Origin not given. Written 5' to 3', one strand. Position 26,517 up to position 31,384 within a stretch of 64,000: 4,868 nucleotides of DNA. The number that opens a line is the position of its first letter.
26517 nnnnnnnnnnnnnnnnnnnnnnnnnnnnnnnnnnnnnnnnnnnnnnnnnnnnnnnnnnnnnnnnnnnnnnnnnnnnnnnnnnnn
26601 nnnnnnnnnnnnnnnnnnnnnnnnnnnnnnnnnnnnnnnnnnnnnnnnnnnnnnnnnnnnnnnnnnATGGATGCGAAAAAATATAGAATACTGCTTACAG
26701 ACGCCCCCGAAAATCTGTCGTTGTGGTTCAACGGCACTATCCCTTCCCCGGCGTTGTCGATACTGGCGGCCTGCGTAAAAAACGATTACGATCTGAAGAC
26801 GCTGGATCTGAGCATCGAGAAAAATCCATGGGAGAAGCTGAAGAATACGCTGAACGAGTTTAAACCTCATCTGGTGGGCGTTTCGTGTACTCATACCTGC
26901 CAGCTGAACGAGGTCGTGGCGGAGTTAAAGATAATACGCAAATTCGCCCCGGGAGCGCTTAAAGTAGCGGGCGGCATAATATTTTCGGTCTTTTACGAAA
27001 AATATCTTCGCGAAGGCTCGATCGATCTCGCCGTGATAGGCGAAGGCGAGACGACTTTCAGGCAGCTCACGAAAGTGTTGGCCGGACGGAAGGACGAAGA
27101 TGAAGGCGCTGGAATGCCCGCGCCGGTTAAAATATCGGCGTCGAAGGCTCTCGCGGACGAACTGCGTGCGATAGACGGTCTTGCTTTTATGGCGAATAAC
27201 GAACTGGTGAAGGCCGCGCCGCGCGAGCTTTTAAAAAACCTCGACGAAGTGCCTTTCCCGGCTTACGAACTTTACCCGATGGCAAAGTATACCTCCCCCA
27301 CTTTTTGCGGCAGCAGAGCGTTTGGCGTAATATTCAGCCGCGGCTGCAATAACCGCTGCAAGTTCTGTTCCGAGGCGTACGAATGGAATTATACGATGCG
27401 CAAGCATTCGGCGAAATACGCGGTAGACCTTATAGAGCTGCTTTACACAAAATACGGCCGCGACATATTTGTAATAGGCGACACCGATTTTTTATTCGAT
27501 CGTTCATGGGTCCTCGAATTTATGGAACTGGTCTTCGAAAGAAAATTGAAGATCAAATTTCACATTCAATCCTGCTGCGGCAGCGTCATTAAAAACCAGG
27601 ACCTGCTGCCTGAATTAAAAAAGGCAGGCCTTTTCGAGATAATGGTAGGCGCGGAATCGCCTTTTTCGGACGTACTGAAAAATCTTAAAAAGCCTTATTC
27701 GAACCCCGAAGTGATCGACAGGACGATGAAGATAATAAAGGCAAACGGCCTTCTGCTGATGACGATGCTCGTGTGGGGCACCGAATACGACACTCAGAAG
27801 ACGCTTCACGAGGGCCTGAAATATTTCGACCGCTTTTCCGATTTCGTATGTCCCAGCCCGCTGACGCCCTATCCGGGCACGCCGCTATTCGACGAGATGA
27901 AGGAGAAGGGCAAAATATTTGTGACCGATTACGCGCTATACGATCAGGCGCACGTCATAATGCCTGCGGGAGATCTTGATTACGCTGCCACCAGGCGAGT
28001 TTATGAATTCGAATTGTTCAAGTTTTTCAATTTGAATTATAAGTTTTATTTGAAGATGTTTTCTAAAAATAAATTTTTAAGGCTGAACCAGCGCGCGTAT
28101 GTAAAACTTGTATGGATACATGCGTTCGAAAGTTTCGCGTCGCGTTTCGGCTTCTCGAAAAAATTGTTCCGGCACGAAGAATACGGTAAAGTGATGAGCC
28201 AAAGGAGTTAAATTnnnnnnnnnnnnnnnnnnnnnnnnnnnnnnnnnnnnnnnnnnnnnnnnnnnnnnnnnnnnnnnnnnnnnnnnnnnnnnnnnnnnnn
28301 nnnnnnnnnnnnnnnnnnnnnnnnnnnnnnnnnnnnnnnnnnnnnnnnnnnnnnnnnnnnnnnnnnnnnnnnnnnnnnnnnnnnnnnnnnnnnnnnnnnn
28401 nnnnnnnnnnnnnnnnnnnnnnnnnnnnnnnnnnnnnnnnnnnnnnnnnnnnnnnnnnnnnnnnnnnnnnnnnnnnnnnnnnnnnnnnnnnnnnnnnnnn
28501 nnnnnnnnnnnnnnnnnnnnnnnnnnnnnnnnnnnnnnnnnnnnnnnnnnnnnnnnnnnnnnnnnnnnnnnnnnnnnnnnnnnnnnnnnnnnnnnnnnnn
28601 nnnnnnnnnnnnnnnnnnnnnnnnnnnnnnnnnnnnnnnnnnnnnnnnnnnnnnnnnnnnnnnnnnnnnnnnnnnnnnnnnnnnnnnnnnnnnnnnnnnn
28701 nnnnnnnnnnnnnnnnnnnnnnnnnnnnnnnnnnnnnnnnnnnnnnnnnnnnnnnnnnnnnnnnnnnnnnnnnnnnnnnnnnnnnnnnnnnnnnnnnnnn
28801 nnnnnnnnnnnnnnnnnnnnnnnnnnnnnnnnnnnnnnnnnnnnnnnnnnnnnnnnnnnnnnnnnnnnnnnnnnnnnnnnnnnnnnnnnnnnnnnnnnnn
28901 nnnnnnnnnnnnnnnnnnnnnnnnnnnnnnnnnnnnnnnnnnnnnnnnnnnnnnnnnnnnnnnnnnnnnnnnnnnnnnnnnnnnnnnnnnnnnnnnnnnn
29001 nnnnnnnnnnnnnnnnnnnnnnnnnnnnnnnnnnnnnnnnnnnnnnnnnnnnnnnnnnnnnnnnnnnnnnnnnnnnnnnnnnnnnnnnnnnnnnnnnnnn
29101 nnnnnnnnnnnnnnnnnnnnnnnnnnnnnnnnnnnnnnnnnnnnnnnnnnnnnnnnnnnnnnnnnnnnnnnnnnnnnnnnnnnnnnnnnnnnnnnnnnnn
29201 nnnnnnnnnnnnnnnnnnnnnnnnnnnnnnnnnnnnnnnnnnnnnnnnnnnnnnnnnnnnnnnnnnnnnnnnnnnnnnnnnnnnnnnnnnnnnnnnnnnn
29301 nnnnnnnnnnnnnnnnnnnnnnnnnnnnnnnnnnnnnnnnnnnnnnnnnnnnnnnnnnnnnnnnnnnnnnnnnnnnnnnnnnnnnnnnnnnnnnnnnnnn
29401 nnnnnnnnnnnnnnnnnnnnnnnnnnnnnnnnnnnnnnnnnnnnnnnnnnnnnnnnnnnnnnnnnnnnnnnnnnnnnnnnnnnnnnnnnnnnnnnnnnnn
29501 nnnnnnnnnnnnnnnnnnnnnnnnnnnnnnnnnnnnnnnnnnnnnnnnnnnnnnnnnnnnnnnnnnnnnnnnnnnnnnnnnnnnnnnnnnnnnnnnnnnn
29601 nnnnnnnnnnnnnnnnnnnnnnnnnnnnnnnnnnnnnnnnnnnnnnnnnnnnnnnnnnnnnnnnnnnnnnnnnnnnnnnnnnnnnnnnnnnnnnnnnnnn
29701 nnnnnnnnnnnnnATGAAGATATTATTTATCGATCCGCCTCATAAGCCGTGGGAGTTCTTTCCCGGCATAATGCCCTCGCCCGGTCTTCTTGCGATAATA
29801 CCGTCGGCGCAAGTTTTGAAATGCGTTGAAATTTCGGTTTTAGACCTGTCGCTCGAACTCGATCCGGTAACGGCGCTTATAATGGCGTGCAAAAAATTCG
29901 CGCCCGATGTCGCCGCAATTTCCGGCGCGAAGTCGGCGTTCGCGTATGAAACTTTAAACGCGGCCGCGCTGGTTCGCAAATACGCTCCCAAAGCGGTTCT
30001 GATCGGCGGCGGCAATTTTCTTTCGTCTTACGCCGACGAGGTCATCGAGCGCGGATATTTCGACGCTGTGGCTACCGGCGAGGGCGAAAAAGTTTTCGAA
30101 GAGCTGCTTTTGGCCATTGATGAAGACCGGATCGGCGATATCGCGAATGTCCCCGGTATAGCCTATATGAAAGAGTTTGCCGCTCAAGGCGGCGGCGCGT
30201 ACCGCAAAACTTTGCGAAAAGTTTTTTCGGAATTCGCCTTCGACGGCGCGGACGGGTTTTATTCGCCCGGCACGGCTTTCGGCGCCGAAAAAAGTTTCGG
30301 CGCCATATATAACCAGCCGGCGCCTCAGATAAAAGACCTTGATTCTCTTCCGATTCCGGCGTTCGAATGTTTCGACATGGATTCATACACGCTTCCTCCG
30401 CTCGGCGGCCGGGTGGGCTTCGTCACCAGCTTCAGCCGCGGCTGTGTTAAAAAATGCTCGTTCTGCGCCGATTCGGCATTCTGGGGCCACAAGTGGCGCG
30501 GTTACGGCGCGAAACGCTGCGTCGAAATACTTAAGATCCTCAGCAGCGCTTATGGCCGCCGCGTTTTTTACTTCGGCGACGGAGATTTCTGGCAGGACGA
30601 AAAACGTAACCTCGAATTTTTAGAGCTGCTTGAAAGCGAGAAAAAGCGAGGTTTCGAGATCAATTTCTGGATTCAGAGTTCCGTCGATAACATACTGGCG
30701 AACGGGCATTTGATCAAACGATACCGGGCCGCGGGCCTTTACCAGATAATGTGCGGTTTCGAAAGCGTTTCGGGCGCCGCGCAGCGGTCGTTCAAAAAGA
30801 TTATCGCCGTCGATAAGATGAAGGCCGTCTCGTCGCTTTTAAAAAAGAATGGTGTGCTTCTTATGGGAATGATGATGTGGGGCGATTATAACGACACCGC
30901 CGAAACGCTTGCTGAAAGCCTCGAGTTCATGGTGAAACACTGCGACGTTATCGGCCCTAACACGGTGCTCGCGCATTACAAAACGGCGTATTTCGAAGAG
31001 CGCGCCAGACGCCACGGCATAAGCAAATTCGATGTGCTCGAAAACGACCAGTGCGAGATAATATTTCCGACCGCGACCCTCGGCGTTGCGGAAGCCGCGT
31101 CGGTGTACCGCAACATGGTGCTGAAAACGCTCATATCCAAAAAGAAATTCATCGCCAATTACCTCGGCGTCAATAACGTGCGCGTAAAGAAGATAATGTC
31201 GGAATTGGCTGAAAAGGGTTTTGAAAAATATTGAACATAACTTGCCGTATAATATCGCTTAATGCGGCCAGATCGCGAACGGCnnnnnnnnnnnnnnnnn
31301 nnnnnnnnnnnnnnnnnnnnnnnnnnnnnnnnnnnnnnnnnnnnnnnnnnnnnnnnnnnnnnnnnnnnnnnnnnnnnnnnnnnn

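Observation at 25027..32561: Operon of four tandem, translationally coupled B12-binding radical-SAM paralogs plus a polytopic membrane protein, with no visible substrate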

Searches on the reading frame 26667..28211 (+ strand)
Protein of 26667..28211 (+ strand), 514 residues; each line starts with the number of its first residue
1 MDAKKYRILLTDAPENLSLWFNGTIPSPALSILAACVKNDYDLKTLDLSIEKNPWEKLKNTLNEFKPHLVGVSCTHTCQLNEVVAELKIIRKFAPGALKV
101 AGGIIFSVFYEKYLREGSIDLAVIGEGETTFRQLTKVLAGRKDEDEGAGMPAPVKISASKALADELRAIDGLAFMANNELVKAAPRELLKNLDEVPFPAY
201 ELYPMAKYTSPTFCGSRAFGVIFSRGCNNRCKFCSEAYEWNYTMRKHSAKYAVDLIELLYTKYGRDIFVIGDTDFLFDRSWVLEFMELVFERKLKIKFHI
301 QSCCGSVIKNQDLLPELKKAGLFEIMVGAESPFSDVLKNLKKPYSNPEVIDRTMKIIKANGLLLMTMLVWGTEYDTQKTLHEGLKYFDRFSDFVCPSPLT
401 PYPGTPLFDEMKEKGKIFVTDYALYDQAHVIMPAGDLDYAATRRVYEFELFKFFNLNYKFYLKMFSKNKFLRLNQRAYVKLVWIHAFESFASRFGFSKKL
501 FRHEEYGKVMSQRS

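Call 3: search_protein_families(library=pfam, proteins=[window:26667-28211:+], max_evalue=0.01)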
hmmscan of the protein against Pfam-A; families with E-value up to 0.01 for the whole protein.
window:26667-28211:+ (514 aa): 2 families
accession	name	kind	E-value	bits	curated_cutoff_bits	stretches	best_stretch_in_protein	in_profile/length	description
PF04055.27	Radical_SAM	-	7.5e-17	62.4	29.5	1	221-372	1-153/166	Radical SAM superfamily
PF02310.24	B12-binding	-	4.3e-14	52.8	32.1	1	23-134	10-120/121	B12 binding domain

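Call 4: search_protein_families(library=ncbifam, proteins=[window:26667-28211:+], max_evalue=0.01)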
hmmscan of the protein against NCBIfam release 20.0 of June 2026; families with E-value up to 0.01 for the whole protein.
window:26667-28211:+ (514 aa): 20 families
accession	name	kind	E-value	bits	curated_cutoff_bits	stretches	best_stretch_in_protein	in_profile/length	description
TIGR02026.1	BchE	equivalog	3.4e-48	164.7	481.35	1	29-472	25-445/497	magnesium-protoporphyrin IX monomethyl ester anaerobic oxidative cyclase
TIGR04367.1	HpnR_B12_rSAM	equivalog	5.3e-27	94.5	650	1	33-434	28-394/490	hopanoid C-3 methylase HpnR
TIGR04072.2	rSAM_ladder_B12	equivalog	8.4e-24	84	360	2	218-415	180-376/443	lipid biosynthesis B12-binding/radical SAM protein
NF038361.1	rSAM_Sden_1168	equivalog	1.5e-22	79.9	575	1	56-430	130-492/560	Sden_1168 family B12-binding radical SAM P-methyltransferase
TIGR03471.1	HpnJ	equivalog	4.5e-20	72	577.6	1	164-451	140-425/472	hopanoid biosynthesis associated radical SAM protein HpnJ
TIGR04385.1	B12_rSAM_cofa1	equivalog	6.3e-19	68.5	450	1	30-392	23-366/438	B12 lower ligand biosynthesis radical SAM protein BzaD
TIGR03975.1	rSAM_ocin_1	subfamily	1.2e-18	66.9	281.85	1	57-370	119-410/606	RiPP maturation radical SAM C-methyltransferase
NF050148.1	rSAM_ApyD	equivalog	1.6e-15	56.6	750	1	166-413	151-395/645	RiPP biosynthesis radical SAM protein ApyD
NF040542.1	rSAM_RCCLKC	equivalog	5.3e-13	48.9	450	1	23-368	10-328/423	arsinothricin biosynthesis radical SAM protein ArsL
NF040546.1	rSAM_CUAEP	equivalog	2.4e-12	46.3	500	1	30-387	17-338/468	CUAEP/CCAEP-tail radical SAM (seleno)protein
TIGR04013.1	B12_SAM_MJ_1487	hypoth_equivalog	2.1e-11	43.3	251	1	49-150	26-123/382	TIGR04013 family B12-binding domain/radical SAM domain-containing protein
TIGR04190.1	B12_SAM_Ta0216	equivalog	1.4e-10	40.4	500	1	59-355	72-359/554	TIGR04190 family B12-binding domain/radical SAM domain protein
TIGR04479.1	bcpD_PhpK_rSAM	subfamily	2e-08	33.1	600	1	55-390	99-409/504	PhpK family radical SAM P-methyltransferase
NF033712.0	B12_rSAM_KedN5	subfamily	2.6e-08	32.5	700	1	58-392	54-369/624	KedN5 family methylcobalamin-dependent radical SAM C-methyltransferase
NF033070.1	rSAM_AprD4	equivalog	7e-08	31.8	500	1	153-437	132-415/456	AprD4 family radical SAM diol-dehydratase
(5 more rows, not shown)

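Call 73: search_protein_families(library=padloc, proteins=[window:26667-28211:+], max_evalue=0.001)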
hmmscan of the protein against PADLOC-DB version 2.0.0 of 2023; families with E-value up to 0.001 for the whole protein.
window:26667-28211:+ (514 aa): 0 families

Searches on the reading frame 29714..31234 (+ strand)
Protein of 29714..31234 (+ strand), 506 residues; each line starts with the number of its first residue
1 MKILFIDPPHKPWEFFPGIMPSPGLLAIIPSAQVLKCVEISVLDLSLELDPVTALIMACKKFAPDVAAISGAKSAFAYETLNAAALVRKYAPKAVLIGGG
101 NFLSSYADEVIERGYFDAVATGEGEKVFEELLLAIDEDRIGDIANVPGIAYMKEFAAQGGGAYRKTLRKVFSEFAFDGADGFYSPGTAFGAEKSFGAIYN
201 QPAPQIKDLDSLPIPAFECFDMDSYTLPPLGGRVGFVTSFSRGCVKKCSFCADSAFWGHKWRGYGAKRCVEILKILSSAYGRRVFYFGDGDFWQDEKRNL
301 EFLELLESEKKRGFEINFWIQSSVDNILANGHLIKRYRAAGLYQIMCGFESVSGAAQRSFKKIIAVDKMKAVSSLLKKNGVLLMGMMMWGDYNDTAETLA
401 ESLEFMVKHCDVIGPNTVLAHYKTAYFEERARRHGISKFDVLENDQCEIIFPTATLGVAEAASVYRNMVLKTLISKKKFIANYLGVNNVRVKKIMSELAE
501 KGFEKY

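Call 3: search_protein_families(library=pfam, proteins=[window:29714-31234:+], max_evalue=0.01)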
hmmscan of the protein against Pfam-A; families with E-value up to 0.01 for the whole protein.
window:29714-31234:+ (506 aa): 2 families
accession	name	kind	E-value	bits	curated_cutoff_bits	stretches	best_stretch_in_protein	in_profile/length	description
PF04055.27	Radical_SAM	-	4.9e-10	40.3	29.5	1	239-405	2-165/166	Radical SAM superfamily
PF02310.24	B12-binding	-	1.3e-06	28.6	32.1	1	39-132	28-121/121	B12 binding domain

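Call 4: search_protein_families(library=ncbifam, proteins=[window:29714-31234:+], max_evalue=0.01)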
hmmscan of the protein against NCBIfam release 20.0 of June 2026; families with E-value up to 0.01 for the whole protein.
window:29714-31234:+ (506 aa): 18 families
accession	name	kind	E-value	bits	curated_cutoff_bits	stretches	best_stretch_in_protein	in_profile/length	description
TIGR02026.1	BchE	equivalog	1e-37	130.2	481.35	2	198-437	159-394/497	magnesium-protoporphyrin IX monomethyl ester anaerobic oxidative cyclase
TIGR04367.1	HpnR_B12_rSAM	equivalog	1.2e-22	80.1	650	2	239-371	190-315/490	hopanoid C-3 methylase HpnR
NF050148.1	rSAM_ApyD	equivalog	1.2e-19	70.2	750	1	201-404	171-361/645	RiPP biosynthesis radical SAM protein ApyD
NF033712.0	B12_rSAM_KedN5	subfamily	9.6e-18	63.7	700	2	240-482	200-441/624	KedN5 family methylcobalamin-dependent radical SAM C-methyltransferase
TIGR04072.2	rSAM_ladder_B12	equivalog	1e-16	60.6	360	1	241-408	186-348/443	lipid biosynthesis B12-binding/radical SAM protein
NF038361.1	rSAM_Sden_1168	equivalog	5.7e-16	58.2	575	1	196-406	236-448/560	Sden_1168 family B12-binding radical SAM P-methyltransferase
TIGR03975.1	rSAM_ocin_1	subfamily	4.4e-15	55.2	281.85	2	200-466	225-487/606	RiPP maturation radical SAM C-methyltransferase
TIGR03471.1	HpnJ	equivalog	5.2e-14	52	577.6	1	198-435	158-391/472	hopanoid biosynthesis associated radical SAM protein HpnJ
NF040542.1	rSAM_RCCLKC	equivalog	2.6e-11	43.3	450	1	238-394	183-336/423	arsinothricin biosynthesis radical SAM protein ArsL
NF033070.1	rSAM_AprD4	equivalog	1.3e-10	40.8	500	1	203-408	164-365/456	AprD4 family radical SAM diol-dehydratase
TIGR04013.1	B12_SAM_MJ_1487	hypoth_equivalog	2.2e-10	39.9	251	1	79-156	55-128/382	TIGR04013 family B12-binding domain/radical SAM domain-containing protein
TIGR04014.1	B12_SAM_MJ_0865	equivalog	1.9e-09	36.8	360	1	241-407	166-334/434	methyl-coenzyme M reductase glutamine C-methyltransferase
TIGR04385.1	B12_rSAM_cofa1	equivalog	7.2e-09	35.4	450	2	241-407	201-362/438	B12 lower ligand biosynthesis radical SAM protein BzaD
NF040546.1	rSAM_CUAEP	equivalog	1.3e-08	34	500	1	238-406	174-338/468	CUAEP/CCAEP-tail radical SAM (seleno)protein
TIGR04190.1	B12_SAM_Ta0216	equivalog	4.6e-06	25.5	500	1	76-154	92-170/554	TIGR04190 family B12-binding domain/radical SAM domain protein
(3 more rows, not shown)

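Call 60: predict_structure(alignment_id=A5)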
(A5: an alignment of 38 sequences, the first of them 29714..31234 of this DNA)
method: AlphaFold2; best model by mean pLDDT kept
length: 506 residues; sequences in the alignment: 38
mean_pLDDT: 88.5   pTM: 0.88
mean pLDDT of the five models: 88.5, 88.5, 87.8, 87.1, 86.8
residues with pLDDT >= 90: 327; 70-90: 133; 50-70: 44; < 50: 2
segments of 3 or more residues with pLDDT < 50: none
pLDDT, mean of each block of 10 residues (from residue 1): 94 71 93 90 94 95 97 86 94 94 92 95 91 91 92 82 84 74 72 92 93 95 87 90 91 86 97 97 94 96 98 95 96 97 94 91 92 97 93 94 94 85 89 86 81 92 90 72 56 60 51
secondary structure, 60 per line:
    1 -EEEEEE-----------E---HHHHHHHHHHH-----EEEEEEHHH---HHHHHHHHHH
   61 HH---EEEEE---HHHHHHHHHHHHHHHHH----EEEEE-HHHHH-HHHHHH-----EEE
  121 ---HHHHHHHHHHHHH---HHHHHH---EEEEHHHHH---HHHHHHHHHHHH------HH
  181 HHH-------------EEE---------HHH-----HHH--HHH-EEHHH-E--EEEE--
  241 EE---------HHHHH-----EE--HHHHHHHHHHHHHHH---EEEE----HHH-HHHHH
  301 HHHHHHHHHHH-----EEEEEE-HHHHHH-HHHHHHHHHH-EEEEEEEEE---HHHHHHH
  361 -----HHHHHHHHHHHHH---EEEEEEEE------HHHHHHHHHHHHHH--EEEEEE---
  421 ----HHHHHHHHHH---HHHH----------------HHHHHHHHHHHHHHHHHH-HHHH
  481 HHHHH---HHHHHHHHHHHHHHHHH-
elements in order: E2-7 H23-33 E39-44 H51-62 E66-70 H74-90 E95-99 H101-105 H107-112 E118-120 H124-136 H140-145 E149-152 H153-157 H161-172 H179-183 E197-199 E235-238 H252-256 H266-280 E284-287 H296-311 E317-322 H324-329 H331-340 E342-350 H354-360 H366-378 E382-389 H396-409 E412-417 H425-434 H438-441 H458-475 H477-485 H489-505

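Call 65: fold_search(model_id=the predicted structure, library=pdb)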
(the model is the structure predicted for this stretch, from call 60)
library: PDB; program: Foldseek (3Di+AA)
matches with E <= 10: 1834; with E <= 0.001: 99
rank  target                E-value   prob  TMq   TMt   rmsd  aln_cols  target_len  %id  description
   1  6wtf_A                4.0e-20  1.00  0.64  0.60   5.0       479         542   16  Structure of radical S-adenosylmethionine methyltransferase, TsrM, from Kitasatospora setae with tryptophan substrate  (released 2020-12-23)
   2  6wte_A                4.0e-20  1.00  0.63  0.57   6.2       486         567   17  Structure of radical S-adenosylmethionine methyltransferase, TsrM, from Kitasatospora setae with cobalamin and [4Fe-4S (released 2020-12-23)
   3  6wte_B                1.1e-19  1.00  0.67  0.64   7.4       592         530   15  Structure of radical S-adenosylmethionine methyltransferase, TsrM, from Kitasatospora setae with cobalamin and [4Fe-4S (released 2020-12-23)
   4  6wtf_B                1.7e-19  1.00  0.64  0.60   5.0       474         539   16  Structure of radical S-adenosylmethionine methyltransferase, TsrM, from Kitasatospora setae with tryptophan substrate  (released 2020-12-23)
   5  6fd2_A                2.0e-19  1.00  0.66  0.73   8.3       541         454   16  Radical SAM 1,2-diol dehydratase AprD4 in complex with its substrate paromamine (released 2018-01-17)
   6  6fd2_B                6.2e-19  1.00  0.66  0.73   7.3       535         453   14  Radical SAM 1,2-diol dehydratase AprD4 in complex with its substrate paromamine (released 2018-01-17)
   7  9ccb                  1.3e-17  1.00  0.62  0.74   5.9       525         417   15  X-ray crystal structure of methyl-coenzyme M reductase glutamine methylase (MgmA) from Methanothermobacter marburgensis  (released 2025-01-01)
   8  9n1b                  5.3e-17  1.00  0.68  0.56   6.7       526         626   17  Crystal structure of CysS from Corallococcus sp. CA054B with 5'-deoxyadenosine, methionine, and pantetheinylated 3-metho (released 2026-01-28)
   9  9n1d                  2.1e-16  1.00  0.66  0.54   6.5       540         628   17  Crystal structure of CysS from Corallococcus sp. CA054B with 5'-deoxyadenosine and methionine bound (released 2026-01-28)
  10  9n1c                  2.2e-16  1.00  0.66  0.54   6.8       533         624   16  Crystal structure of CysS from Corallococcus sp. CA054B with 5'-deoxyadenosine, methionine, and pantetheinylated 3-ethox (released 2026-01-28)
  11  5ul4                  1.2e-15  1.00  0.68  0.49   6.0       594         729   14  Structure of Cobalamin-dependent S-adenosylmethionine radical enzyme OxsB with aqua-cobalamin and S-adenosylmethionine b (released 2017-04-19)
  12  7kdx_A                6.8e-15  1.00  0.66  0.52   5.7       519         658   16  Crystal structure of Streptomyces tokunonesis TokK with hydroxycobalamin, 5'-deoxyadenosine, and methionine (released 2022-01-12)
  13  7kdy_A                9.6e-15  1.00  0.69  0.54   5.1       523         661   14  Crystal structure of Streptomyces tokunonesis TokK with hydroxycobalamin, 5'-deoxyadenosine, methionine, and (2R)-pant (released 2022-01-12)
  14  5ul3                  1.3e-14  1.00  0.68  0.49   5.5       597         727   14  Structure of Cobalamin-dependent S-adenosylmethionine radical enzyme OxsB with aqua-cobalamin bound (released 2017-04-19)
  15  7kdy_B                1.7e-14  1.00  0.68  0.53   5.8       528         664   14  Crystal structure of Streptomyces tokunonesis TokK with hydroxycobalamin, 5'-deoxyadenosine, methionine, and (2R)-pant (released 2022-01-12)
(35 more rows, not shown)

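Call 73: search_protein_families(library=padloc, proteins=[window:29714-31234:+], max_evalue=0.001)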
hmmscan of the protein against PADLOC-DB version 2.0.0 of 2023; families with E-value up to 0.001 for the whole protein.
window:29714-31234:+ (506 aa): 0 families
